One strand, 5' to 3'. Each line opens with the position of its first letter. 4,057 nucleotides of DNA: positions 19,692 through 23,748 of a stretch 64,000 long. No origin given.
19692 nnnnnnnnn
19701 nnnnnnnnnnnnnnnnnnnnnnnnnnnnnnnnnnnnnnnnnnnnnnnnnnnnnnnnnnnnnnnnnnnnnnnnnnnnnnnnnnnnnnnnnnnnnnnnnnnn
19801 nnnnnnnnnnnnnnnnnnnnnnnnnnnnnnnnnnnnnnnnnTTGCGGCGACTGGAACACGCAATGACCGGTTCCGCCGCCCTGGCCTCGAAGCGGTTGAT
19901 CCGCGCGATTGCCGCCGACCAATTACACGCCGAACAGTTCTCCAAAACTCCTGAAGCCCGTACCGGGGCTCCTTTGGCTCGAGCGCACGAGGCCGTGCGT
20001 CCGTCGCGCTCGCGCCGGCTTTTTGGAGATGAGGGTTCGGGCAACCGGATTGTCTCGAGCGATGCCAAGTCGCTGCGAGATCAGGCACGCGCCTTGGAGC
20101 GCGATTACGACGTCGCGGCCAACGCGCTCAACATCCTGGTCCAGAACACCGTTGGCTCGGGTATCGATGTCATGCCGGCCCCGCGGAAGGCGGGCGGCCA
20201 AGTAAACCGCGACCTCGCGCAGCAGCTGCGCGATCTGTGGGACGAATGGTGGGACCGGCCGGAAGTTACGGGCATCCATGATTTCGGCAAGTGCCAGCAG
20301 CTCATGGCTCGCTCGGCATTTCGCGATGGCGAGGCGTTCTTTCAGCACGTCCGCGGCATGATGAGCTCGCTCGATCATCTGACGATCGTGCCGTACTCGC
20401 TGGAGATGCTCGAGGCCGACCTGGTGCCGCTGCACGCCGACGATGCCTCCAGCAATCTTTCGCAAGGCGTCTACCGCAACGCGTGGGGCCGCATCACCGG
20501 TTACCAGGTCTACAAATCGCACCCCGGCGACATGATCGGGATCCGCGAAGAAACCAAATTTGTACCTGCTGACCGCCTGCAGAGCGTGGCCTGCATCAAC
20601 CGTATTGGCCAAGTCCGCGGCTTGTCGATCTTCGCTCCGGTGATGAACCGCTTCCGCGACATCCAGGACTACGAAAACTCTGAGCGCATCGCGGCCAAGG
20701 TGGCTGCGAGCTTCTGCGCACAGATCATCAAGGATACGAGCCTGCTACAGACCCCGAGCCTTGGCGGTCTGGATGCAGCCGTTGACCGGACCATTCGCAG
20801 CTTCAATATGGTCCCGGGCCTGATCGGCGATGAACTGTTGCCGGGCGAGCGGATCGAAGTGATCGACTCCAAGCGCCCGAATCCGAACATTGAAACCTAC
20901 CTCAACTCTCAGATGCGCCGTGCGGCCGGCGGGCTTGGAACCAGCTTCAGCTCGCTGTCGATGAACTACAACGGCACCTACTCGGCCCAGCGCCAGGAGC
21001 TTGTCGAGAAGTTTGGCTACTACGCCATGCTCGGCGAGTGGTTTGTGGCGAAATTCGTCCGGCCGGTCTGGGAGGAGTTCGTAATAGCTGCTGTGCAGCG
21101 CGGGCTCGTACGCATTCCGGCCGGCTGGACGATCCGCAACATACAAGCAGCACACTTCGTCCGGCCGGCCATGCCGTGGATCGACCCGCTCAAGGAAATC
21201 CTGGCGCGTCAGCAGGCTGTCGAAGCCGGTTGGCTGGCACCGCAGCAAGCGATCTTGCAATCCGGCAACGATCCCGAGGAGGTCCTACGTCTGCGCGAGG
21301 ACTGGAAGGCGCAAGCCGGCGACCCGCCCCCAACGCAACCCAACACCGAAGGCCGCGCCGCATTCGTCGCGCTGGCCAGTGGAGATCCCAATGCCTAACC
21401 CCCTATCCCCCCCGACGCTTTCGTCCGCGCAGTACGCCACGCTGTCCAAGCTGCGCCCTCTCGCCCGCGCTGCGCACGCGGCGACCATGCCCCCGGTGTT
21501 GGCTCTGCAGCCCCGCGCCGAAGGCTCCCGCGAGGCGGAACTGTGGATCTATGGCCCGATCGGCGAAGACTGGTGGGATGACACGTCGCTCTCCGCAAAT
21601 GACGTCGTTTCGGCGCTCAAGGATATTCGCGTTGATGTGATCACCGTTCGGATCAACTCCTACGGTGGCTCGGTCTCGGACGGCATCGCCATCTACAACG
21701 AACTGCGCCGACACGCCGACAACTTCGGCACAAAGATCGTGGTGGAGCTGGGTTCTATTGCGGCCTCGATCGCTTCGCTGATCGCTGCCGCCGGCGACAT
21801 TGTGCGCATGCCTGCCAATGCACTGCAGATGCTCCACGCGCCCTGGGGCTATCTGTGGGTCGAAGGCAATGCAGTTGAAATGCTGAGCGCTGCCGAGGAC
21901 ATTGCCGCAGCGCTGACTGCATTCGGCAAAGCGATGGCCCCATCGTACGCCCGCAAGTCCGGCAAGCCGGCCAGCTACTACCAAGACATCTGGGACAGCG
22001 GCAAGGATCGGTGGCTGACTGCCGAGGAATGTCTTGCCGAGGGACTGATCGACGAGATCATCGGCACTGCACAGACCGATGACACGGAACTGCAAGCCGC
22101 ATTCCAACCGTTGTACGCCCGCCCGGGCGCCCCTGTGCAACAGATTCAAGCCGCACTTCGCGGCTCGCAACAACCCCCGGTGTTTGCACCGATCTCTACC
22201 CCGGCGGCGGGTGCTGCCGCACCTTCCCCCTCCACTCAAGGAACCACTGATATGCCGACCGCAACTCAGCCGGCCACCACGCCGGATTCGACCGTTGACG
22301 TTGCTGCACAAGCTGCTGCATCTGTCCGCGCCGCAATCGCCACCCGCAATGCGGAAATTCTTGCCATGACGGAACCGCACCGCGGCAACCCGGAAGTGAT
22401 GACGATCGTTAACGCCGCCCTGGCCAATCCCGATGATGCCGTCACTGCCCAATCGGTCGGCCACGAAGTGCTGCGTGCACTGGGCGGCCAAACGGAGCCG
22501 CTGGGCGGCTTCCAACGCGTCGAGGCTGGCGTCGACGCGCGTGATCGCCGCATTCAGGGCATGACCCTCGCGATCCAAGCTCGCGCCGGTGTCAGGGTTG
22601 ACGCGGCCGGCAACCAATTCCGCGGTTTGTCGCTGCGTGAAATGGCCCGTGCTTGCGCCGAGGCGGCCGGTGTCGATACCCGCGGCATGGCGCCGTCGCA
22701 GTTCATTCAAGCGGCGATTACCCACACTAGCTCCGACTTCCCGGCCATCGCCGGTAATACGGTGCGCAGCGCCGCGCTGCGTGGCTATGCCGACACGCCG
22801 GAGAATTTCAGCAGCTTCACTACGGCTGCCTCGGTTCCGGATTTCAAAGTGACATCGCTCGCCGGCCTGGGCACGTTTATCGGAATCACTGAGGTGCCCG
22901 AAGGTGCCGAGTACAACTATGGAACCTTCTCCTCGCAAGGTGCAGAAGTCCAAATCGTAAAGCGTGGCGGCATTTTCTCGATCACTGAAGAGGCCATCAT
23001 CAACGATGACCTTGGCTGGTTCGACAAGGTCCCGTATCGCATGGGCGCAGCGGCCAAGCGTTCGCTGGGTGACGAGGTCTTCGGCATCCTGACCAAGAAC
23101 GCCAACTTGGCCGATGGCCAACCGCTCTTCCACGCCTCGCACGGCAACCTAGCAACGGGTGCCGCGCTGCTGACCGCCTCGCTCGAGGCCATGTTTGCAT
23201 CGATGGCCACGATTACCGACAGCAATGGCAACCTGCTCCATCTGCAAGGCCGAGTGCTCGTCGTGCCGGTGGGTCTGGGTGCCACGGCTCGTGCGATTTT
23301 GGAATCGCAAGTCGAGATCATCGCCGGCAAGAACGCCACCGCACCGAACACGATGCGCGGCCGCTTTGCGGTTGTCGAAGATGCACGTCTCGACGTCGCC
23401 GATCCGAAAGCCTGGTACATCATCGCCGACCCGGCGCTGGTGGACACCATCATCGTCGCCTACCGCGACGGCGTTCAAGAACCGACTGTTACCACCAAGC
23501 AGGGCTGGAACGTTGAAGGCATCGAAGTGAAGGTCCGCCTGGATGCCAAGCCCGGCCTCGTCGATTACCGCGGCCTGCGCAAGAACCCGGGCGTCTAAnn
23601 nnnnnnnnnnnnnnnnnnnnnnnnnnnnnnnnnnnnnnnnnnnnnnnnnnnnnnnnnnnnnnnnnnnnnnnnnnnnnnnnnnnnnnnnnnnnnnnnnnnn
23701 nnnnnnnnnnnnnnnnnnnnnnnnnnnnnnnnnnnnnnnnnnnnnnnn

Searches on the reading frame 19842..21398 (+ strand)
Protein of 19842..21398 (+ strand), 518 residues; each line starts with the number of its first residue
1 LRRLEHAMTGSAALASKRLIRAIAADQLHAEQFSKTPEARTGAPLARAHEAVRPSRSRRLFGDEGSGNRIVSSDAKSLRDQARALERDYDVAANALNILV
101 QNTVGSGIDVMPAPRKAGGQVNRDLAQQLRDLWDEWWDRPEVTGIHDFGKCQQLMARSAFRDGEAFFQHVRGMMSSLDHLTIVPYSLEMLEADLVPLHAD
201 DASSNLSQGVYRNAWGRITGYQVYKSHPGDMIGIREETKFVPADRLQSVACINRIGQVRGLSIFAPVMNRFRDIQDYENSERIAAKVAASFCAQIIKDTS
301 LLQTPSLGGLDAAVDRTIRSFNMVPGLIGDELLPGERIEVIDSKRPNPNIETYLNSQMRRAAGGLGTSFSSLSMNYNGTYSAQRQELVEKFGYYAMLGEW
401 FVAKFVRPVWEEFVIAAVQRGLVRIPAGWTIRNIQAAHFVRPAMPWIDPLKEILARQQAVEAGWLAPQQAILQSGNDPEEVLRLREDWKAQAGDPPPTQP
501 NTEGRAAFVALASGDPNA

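Call 32: search_protein_families(library=pfam, proteins=[window:19842-21398:+], max_evalue=0.001)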
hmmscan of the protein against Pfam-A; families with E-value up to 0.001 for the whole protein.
window:19842-21398:+ (518 aa): 1 family
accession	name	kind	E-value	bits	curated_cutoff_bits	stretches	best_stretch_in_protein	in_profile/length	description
PF05136.18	Phage_portal_2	-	3.2e-78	263.8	32.9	1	56-395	4-351/354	Phage portal protein, lambda family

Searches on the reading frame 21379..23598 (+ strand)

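Call 32: search_protein_families(library=pfam, proteins=[window:21379-23598:+], max_evalue=0.001)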
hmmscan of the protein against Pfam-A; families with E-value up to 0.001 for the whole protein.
window:21379-23598:+ (739 aa): 3 families
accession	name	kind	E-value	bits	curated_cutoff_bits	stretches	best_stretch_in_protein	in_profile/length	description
PF25209.1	Phage_capsid_4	-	5.2e-39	135.5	27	1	421-736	2-262/262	Phage capsid protein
PF00574.28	CLP_protease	-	5.3e-19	69.2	20.2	1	86-229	47-180/182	Clp protease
PF10124.15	Mu-like_gpT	-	6.7e-08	32.7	20.1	1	595-667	218-285/289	Mu-like prophage major head subunit gpT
